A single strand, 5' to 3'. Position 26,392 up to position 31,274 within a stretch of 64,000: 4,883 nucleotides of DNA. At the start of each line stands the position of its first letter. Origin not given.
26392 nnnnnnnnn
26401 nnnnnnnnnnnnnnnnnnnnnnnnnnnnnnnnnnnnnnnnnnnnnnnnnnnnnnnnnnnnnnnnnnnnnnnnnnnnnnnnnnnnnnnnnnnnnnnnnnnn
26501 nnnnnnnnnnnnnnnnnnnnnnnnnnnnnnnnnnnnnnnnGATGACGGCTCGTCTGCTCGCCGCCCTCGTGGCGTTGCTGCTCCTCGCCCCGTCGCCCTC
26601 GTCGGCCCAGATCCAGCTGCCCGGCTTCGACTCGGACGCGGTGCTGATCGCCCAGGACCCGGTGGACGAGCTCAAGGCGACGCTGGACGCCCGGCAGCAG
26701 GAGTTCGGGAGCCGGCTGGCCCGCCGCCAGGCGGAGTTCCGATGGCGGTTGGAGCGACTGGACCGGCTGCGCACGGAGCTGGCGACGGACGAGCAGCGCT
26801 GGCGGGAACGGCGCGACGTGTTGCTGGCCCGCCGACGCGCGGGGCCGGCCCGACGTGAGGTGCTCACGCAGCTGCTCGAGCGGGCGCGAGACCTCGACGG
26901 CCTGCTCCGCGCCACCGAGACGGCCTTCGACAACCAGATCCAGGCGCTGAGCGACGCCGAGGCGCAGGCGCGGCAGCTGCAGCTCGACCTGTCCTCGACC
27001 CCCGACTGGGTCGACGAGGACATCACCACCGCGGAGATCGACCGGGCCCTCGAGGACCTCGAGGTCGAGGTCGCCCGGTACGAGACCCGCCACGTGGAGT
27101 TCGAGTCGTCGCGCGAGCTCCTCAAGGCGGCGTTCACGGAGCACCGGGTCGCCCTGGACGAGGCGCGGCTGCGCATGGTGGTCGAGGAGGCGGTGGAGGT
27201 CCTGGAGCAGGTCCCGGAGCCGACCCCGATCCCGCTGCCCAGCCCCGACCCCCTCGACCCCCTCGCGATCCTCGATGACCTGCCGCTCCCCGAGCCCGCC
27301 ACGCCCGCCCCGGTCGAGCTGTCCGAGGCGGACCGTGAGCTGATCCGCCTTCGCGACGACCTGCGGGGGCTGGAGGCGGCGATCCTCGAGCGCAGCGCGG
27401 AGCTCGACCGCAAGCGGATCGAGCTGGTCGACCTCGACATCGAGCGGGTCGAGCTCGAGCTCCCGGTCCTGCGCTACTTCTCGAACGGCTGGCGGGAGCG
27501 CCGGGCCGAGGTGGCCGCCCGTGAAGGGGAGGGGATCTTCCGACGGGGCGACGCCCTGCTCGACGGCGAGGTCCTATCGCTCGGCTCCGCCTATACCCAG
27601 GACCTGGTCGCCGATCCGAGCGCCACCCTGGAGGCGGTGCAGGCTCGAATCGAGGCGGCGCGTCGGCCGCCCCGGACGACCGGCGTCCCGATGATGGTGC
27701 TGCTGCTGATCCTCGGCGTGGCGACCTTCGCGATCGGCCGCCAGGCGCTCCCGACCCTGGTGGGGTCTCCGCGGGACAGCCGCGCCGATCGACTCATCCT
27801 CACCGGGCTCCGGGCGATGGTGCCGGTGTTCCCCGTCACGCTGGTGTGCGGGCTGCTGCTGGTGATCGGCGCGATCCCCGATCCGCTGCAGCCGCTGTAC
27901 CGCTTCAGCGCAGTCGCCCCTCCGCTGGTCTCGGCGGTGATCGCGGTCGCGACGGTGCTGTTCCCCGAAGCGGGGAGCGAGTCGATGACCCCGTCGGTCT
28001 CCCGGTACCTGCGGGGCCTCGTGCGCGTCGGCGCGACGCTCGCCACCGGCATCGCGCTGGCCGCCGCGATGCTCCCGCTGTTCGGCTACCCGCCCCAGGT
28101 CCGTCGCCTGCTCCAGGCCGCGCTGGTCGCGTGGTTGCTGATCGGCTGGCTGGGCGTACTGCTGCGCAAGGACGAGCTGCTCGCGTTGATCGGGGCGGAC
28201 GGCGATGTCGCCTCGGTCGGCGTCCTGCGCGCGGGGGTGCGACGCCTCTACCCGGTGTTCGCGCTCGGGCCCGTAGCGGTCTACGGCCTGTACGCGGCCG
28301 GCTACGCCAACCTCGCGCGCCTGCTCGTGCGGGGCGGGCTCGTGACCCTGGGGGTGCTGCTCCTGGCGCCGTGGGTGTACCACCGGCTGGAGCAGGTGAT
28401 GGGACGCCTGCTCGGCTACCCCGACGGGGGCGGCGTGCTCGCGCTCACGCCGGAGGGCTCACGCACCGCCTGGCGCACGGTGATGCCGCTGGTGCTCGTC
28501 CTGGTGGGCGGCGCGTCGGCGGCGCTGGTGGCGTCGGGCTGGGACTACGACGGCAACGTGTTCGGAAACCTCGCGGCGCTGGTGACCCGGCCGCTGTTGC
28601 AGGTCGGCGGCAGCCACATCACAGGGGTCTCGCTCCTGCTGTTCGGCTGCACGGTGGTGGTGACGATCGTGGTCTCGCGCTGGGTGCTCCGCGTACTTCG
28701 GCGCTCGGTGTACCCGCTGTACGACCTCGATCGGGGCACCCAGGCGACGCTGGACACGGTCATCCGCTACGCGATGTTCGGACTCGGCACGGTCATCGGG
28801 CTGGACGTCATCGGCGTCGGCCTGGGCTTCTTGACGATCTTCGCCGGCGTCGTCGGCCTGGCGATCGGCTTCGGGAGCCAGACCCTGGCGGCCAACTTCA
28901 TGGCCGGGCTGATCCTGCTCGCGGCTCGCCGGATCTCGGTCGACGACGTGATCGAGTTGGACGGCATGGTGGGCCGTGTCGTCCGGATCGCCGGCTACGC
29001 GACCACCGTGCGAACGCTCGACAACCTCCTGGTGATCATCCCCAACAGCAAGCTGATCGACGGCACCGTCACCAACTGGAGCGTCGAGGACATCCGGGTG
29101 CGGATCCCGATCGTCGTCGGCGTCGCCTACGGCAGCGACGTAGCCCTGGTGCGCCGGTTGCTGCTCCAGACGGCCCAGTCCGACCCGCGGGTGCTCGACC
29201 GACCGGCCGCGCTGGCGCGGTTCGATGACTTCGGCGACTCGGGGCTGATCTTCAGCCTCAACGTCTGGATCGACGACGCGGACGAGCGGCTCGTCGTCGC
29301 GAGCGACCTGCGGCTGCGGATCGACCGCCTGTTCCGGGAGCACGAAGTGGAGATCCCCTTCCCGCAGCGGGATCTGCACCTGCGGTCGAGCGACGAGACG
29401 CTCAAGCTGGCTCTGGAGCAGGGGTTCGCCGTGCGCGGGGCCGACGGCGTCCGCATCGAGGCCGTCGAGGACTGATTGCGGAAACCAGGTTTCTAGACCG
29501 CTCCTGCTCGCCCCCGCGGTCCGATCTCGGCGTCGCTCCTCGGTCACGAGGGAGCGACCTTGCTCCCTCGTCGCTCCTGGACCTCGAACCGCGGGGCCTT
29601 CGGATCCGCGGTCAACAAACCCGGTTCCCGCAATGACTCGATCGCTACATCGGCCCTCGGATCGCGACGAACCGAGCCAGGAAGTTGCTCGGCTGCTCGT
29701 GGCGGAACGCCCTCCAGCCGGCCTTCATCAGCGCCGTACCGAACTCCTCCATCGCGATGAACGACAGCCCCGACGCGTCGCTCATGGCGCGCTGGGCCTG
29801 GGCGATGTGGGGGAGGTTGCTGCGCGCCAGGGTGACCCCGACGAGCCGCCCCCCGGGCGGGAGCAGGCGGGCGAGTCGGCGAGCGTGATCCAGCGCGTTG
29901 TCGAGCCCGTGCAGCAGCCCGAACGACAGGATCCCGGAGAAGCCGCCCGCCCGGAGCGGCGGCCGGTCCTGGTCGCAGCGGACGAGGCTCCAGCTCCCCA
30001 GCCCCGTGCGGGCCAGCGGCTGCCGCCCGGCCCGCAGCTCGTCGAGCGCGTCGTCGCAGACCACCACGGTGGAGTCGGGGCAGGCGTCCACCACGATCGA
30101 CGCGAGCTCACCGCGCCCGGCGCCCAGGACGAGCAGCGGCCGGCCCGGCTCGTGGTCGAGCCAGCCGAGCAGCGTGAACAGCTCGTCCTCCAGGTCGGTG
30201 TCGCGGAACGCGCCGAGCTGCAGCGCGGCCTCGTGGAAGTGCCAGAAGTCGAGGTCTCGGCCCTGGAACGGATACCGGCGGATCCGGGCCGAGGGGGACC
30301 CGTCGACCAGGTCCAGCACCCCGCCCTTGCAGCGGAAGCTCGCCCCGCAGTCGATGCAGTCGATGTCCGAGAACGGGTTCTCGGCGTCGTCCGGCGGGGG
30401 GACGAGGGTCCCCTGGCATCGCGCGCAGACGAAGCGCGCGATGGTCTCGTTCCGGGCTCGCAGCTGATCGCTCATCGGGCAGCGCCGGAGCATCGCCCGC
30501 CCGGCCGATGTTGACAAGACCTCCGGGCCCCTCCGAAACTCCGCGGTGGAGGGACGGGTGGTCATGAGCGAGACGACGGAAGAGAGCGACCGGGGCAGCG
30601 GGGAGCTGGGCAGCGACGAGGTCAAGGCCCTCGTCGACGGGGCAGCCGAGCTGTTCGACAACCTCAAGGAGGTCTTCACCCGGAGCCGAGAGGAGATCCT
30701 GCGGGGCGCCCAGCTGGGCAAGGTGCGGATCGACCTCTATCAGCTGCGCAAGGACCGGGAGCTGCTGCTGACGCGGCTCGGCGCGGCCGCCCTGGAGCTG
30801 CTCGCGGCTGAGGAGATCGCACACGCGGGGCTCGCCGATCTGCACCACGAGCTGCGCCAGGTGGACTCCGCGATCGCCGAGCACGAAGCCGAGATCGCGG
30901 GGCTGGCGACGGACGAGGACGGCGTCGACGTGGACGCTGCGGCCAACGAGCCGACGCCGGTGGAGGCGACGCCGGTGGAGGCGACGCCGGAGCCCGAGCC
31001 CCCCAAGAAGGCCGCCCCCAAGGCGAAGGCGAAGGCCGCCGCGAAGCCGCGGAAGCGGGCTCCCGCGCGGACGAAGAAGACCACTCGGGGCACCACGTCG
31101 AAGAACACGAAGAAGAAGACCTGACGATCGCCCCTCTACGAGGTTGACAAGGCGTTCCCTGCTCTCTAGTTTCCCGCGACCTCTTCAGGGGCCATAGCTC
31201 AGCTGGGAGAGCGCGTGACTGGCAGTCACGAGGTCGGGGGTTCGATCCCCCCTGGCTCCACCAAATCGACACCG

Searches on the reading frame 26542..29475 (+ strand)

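Call 72: search_protein_families(library=pfam, proteins=[window:26542-29475:+], max_evalue=0.001)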
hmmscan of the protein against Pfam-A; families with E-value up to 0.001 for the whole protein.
window:26542-29475:+ (977 aa): 2 families
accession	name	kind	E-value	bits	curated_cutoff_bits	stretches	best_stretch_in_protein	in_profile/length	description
PF00924.24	MS_channel_2nd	-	1.8e-17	63.6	20.2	1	782-847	2-67/68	Mechanosensitive ion channel, beta-domain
PF21082.3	MS_channel_3rd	-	5.5e-17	62.4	21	1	857-938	3-88/88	Mechanosensitive ion channel MscS, C-terminal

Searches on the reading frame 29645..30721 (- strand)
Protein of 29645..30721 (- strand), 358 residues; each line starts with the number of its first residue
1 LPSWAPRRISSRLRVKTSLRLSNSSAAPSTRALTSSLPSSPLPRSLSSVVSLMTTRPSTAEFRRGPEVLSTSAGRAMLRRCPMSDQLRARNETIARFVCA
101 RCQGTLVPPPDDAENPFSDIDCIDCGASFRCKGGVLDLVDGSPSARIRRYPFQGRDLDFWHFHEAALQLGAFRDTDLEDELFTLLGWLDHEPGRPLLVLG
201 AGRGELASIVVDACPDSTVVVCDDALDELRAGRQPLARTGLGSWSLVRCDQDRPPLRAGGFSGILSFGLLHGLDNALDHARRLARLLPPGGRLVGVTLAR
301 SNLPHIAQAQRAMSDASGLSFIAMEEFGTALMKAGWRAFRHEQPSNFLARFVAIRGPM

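Call 72: search_protein_families(library=pfam, proteins=[window:29645-30721:-], max_evalue=0.001)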
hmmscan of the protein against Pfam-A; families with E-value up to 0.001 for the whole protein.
window:29645-30721:- (358 aa): 4 families
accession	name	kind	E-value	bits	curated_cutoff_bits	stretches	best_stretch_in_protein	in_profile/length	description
PF08242.18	Methyltransf_12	-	1.3e-07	32.7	30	1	197-293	1-98/98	Methyltransferase domain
PF13649.12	Methyltransf_25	-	1.3e-06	29.4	27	1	197-291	2-97/97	Methyltransferase domain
PF08241.18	Methyltransf_11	-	2.5e-06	28.5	21.2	1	198-294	2-94/95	Methyltransferase domain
PF13489.12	Methyltransf_23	-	5.6e-05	23.4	27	1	173-337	5-160/164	Methyltransferase domain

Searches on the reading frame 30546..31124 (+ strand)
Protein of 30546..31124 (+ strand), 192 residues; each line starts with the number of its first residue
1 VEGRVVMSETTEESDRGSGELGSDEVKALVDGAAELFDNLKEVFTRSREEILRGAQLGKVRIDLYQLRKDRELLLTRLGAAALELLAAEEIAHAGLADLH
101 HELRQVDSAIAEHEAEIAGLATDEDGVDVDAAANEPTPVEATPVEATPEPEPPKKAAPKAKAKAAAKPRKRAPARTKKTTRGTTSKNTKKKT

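Call 40: search_protein_families(library=ncbifam, proteins=[window:30546-31124:+], max_evalue=0.01)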
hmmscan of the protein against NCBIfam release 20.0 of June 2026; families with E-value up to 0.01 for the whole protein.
window:30546-31124:+ (192 aa): 0 families

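Call 41: search_protein_families(library=pfam, proteins=[window:30546-31124:+], max_evalue=1)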
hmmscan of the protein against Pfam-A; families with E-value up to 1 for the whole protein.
window:30546-31124:+ (192 aa): 1 family
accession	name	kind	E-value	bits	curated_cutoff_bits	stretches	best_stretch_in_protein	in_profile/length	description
PF14197.11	Cep57_CLD_2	-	0.027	15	27.1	0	57-85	19-47/67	Centrosome localisation domain of PPC89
